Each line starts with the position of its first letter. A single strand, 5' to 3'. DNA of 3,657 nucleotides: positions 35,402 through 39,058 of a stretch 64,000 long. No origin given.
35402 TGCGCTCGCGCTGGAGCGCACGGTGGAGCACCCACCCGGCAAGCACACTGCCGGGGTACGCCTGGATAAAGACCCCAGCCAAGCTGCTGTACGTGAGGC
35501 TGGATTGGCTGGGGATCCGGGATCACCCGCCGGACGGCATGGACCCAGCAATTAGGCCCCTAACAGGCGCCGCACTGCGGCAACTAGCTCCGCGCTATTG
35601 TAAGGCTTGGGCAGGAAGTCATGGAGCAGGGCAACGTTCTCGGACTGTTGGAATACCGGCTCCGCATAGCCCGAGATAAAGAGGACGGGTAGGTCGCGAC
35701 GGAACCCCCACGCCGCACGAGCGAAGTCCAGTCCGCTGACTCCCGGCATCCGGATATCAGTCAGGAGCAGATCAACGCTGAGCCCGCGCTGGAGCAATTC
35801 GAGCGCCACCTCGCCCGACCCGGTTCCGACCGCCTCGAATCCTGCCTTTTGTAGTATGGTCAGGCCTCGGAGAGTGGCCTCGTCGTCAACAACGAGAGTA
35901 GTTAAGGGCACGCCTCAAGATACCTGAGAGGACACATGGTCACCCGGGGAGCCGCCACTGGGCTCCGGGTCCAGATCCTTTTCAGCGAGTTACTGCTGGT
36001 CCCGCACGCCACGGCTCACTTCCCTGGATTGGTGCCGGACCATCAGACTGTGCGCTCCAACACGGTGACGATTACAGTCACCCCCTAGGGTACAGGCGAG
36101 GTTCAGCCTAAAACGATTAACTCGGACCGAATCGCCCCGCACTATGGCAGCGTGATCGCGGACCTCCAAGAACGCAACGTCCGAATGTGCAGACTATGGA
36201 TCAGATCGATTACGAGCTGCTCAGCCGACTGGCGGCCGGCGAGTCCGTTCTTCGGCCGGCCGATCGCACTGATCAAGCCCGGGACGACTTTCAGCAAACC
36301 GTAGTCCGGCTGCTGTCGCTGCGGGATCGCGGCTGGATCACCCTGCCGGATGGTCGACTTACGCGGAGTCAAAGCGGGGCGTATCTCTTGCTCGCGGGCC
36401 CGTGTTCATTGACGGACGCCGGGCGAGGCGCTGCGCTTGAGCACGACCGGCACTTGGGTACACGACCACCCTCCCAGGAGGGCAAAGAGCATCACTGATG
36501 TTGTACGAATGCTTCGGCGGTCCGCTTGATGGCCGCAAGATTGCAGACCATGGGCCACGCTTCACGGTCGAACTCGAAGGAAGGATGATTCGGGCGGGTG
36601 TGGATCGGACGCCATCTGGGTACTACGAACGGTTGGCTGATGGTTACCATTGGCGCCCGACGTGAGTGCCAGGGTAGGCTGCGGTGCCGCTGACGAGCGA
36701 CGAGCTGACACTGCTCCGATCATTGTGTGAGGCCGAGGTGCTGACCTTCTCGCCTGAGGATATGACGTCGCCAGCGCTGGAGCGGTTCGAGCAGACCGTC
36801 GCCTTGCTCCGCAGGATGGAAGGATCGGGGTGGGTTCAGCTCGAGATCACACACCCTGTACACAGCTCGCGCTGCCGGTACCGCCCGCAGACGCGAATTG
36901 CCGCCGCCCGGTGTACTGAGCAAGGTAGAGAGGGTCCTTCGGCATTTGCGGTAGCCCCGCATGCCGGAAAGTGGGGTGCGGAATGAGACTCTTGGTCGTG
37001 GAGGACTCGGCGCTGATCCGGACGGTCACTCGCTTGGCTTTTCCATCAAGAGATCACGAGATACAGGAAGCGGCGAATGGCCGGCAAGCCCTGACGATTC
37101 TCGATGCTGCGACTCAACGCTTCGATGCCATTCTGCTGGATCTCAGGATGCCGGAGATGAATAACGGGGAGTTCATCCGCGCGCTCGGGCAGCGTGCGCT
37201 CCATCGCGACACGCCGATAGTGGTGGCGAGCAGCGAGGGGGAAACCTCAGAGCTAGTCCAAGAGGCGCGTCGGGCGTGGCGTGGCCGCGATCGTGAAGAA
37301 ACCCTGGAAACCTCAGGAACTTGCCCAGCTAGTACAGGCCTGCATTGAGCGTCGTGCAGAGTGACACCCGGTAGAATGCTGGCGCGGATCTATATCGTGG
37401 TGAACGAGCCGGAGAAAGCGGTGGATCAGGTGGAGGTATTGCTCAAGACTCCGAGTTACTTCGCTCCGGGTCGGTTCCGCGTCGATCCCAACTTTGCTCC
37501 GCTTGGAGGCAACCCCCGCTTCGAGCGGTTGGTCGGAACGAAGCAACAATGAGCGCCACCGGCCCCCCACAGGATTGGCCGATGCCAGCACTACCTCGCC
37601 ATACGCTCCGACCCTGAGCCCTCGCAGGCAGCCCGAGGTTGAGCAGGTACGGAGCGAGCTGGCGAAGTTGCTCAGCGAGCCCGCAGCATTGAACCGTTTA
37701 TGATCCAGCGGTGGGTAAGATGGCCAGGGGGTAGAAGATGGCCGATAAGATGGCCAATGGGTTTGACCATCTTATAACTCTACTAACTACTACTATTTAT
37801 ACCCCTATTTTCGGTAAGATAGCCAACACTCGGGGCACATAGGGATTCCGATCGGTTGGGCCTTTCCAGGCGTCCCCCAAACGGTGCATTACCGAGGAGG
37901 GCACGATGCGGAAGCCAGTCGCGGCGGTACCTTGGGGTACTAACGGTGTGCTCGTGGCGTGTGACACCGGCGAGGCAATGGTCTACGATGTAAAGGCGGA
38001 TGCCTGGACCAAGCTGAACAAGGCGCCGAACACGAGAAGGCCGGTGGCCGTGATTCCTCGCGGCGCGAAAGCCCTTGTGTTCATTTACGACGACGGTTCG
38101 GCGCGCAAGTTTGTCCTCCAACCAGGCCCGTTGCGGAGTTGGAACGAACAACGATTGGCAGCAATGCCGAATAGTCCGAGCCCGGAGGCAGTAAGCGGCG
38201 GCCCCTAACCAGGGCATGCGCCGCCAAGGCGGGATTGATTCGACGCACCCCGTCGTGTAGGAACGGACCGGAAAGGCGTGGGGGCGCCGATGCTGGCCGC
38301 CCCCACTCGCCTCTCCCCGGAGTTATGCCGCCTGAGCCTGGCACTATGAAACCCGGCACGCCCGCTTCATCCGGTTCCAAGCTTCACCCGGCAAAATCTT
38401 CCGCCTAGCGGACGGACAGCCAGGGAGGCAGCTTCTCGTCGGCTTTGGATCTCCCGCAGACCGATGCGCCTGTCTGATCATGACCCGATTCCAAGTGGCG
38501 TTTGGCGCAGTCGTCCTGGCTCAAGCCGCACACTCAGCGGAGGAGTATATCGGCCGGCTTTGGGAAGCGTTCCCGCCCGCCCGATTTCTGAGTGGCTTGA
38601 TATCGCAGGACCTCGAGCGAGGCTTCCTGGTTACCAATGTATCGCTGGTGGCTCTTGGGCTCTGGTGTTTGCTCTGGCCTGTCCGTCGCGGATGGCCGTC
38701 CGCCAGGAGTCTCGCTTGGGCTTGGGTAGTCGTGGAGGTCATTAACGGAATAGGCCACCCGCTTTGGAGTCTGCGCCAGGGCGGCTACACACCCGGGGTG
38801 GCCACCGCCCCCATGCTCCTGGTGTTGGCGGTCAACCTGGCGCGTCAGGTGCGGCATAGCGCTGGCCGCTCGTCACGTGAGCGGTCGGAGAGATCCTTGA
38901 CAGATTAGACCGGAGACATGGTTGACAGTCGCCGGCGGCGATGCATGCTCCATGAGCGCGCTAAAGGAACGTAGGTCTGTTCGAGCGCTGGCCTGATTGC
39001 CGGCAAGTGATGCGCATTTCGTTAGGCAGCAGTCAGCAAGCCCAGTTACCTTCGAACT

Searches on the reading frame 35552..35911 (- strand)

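Call 31: search_protein_families(library=pfam, proteins=[window:35552-35911:-], max_evalue=0.01)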
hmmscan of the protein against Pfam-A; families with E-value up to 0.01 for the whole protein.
window:35552-35911:- (119 aa): 1 family
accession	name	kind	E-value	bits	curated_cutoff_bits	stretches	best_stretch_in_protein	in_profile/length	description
PF00072.30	Response_reg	-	1.3e-16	61.2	30.2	1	6-114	2-111/111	Response regulator receiver domain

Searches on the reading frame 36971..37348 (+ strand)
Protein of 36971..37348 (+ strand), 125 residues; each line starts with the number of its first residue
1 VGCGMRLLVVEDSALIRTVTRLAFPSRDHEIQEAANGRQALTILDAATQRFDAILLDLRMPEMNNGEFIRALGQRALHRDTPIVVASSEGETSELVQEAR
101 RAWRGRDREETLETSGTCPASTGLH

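Call 31: search_protein_families(library=pfam, proteins=[window:36971-37348:+], max_evalue=0.01)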
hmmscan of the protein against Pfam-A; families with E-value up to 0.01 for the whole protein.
window:36971-37348:+ (125 aa): 1 family
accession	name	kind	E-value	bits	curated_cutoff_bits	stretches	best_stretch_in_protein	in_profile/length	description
PF00072.30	Response_reg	-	1.5e-14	54.5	30.2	1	8-97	2-87/111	Response regulator receiver domain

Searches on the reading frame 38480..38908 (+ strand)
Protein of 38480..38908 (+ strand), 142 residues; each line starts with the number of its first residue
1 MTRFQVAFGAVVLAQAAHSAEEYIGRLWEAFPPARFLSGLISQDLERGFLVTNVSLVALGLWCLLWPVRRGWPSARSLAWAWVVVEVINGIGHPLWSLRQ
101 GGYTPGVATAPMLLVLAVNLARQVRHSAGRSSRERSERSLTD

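Call 31: search_protein_families(library=pfam, proteins=[window:38480-38908:+], max_evalue=0.01)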
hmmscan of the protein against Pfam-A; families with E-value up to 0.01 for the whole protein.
window:38480-38908:+ (142 aa): 1 family
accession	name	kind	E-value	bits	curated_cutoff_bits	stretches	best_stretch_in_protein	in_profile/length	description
PF13787.11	HXXEE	-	1.8e-07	32.4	25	1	12-115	4-108/114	Protein of unknown function with HXXEE motif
